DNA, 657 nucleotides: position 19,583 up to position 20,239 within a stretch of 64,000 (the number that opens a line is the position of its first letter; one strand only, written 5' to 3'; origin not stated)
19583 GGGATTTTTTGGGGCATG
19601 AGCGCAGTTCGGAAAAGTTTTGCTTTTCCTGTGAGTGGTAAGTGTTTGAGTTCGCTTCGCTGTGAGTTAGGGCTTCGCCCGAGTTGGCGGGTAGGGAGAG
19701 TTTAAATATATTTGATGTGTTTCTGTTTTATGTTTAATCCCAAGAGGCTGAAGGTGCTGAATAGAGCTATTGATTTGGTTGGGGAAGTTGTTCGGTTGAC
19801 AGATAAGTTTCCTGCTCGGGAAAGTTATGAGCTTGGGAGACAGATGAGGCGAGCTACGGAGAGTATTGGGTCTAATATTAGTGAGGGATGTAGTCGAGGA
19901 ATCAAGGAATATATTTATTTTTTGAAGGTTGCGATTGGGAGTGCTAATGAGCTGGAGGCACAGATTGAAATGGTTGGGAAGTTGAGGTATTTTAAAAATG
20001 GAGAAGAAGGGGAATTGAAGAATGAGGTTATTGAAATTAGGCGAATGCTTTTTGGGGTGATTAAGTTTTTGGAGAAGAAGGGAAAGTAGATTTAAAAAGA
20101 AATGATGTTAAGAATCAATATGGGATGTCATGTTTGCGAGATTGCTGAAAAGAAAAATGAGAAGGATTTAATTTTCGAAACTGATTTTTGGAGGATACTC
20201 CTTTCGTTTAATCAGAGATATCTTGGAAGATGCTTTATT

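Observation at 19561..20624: A cassette carrying an Avd-like four-helix-bundle gene and a HIT gene is bracketed by a duplicated secY 3' end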

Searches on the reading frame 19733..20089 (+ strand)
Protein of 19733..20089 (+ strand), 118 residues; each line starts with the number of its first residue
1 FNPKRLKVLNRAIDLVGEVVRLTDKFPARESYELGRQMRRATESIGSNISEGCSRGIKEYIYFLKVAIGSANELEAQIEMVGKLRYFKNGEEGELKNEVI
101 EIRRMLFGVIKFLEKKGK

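Call 4: search_protein_families(library=pfam, proteins=[window:19733-20089:+], max_evalue=0.01)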
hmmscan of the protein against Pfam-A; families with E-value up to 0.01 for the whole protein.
window:19733-20089:+ (118 aa): 1 family
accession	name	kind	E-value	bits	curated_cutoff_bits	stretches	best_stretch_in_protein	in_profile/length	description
PF05635.17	23S_rRNA_IVP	-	2.8e-28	98.7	33.8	1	4-107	1-105/106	23S rRNA-intervening sequence protein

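Call 29: find_homologous_proteins(query=window:19733-20086:+, max_evalue=1e-10)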
Query window:19733-20086:+ (118 aa): 17 proteins with E <= 1e-10 among 26 candidates.
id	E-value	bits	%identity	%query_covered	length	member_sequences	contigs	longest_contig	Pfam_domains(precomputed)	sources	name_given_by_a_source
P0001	9.3e-63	227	99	94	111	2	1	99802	PF05635.18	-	-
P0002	8.5e-52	192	78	98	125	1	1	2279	PF05635.18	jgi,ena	-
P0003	1.8e-50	188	78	98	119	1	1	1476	PF05635.18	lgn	-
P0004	4.4e-50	187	78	98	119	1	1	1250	PF05635.18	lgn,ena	-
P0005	7.0e-49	183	76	98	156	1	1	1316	PF05635.18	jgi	-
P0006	1.3e-48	182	77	97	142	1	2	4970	PF05635.18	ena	-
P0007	1.0e-46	176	73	98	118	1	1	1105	PF05635.18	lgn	-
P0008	5.3e-45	170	74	98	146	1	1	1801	PF05635.18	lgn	-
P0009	1.5e-41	159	69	100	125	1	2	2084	PF05635.18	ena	-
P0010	4.2e-41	158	70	96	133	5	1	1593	PF05635.18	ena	-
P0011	2.4e-40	155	68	96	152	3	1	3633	PF05635.18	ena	-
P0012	1.5e-38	150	67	98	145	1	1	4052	PF05635.18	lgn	-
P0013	7.0e-37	144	65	96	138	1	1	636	PF05635.18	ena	-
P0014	1.1e-36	144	69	90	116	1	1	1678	PF05635.18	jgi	-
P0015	8.8e-36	141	62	97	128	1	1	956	PF05635.18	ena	-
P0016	6.4e-34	135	64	86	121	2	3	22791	PF05635.18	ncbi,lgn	-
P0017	1.6e-31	127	61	96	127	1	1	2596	PF05635.18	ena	-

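Call 31: find_encoding_contigs(protein=P0006, flank=5000, max_places=3)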
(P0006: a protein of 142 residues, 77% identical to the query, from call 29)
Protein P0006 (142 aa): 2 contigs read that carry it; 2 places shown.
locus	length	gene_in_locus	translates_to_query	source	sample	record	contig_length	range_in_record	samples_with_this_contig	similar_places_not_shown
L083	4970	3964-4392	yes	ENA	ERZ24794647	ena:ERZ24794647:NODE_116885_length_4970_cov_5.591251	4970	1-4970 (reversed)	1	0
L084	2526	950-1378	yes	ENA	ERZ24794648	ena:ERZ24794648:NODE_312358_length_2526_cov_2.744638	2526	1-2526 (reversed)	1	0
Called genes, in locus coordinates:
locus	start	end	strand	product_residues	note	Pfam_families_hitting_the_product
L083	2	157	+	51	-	?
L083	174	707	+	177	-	PF17144:Ribosomal_L5e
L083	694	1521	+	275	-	PF00333:Ribosomal_S5, PF03719:Ribosomal_S5_C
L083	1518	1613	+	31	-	-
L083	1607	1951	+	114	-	PF00327:Ribosomal_L30 (weak)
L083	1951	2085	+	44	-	-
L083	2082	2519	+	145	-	-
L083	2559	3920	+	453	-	PF00344:SecY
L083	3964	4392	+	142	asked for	PF05635:23S_rRNA_IVP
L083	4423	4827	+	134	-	PF01956:EMC3_TMCO1, PF02096:60KD_IMP (weak)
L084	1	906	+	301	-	?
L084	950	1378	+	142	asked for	PF05635:23S_rRNA_IVP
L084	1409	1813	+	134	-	PF01956:EMC3_TMCO1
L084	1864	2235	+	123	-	-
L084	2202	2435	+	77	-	-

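Call 32: find_encoding_contigs(protein=P0002, flank=5000, max_places=3)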
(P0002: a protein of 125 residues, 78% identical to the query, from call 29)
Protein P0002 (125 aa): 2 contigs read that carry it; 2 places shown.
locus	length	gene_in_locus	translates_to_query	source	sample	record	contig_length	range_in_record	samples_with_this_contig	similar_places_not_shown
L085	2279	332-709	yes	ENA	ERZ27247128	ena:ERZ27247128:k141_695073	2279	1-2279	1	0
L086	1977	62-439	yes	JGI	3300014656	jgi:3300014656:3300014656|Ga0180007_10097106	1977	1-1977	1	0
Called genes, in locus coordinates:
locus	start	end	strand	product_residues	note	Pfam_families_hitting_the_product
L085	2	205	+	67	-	?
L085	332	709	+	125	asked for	PF05635:23S_rRNA_IVP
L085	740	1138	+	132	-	PF01956:EMC3_TMCO1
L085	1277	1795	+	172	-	PF00857:Isochorismatase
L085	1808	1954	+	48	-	-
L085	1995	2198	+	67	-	-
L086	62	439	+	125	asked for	PF05635:23S_rRNA_IVP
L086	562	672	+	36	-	-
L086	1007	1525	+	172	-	PF00857:Isochorismatase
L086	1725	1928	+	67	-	-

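Call 40: find_related_loci(query=A6, collection=metagenome_contigs, flank=3500)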
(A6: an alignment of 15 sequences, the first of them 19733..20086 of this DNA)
Query A6 (118 aa) in metagenome_contigs; peptide patterns used: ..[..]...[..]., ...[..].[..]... (x = any residue, [..] = any of these).
600 stretches matched a pattern (row limit reached: there are more); 175 encode a relative of the query (tblastn E <= 1e-3); the best 80 are kept; 80 distinct loci.
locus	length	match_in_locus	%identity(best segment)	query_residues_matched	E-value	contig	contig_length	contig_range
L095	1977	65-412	78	1-116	1e-58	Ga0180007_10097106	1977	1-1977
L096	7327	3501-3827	66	1-109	2e-43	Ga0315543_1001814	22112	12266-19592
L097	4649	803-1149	74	1-113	3e-29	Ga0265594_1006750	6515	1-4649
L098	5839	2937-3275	40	4-115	9e-22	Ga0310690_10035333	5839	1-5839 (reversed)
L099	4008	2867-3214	43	1-115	1e-21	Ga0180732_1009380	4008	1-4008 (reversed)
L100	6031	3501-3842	40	5-117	2e-20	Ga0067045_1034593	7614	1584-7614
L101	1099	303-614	44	6-108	3e-20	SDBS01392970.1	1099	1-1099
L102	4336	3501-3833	41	5-114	2e-19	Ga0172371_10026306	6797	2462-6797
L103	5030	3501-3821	38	6-111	5e-19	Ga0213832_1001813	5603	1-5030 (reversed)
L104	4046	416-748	40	4-113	1e-18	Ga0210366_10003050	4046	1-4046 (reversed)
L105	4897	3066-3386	39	6-110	2e-18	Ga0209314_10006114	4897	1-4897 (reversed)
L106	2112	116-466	33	1-116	5e-18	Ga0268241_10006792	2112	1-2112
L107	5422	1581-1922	37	4-116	1e-17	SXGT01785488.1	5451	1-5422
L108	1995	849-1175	40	4-110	2e-17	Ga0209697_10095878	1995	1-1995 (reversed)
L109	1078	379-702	35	6-111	8e-17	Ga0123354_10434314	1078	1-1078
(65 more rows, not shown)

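Call 70: search_protein_families(library=ncbifam, proteins=[window:19733-20089:+], max_evalue=0.01)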
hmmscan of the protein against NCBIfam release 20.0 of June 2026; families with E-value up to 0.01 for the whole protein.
window:19733-20089:+ (118 aa): 3 families
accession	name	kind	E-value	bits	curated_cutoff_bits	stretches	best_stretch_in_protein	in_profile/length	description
TIGR02436.1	TIGR02436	subfamily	1.5e-28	99.2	24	1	9-113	2-108/109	four helix bundle protein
NF008911.0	PRK12275.1-2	subfamily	2.4e-23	82.9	137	1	4-115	5-117/118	hypothetical protein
NF008912.0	PRK12275.1-6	subfamily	1.2e-17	64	124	1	4-116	4-114/117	hypothetical protein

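Call 71: search_protein_families(library=padloc, proteins=[window:19733-20089:+], max_evalue=0.01)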
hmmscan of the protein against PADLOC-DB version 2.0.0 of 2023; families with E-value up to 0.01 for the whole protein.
window:19733-20089:+ (118 aa): 0 families

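Call 81: search_solved_structures(query=A6, max_evalue=0.01)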
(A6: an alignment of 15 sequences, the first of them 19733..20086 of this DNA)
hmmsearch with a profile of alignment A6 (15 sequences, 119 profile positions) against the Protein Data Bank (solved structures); distinct sequences matched with E-value up to 0.01: 3.
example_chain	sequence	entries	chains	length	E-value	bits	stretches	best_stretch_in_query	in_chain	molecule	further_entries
2gsc_A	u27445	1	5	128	1.2e-19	74.3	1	5-100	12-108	Putative uncharacterized protein XCC0516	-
2rld_A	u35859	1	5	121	1e-10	45.5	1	9-114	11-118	Uncharacterized protein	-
5cwf_A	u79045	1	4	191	0.0064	20.3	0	20-65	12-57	Designed helical repeat protein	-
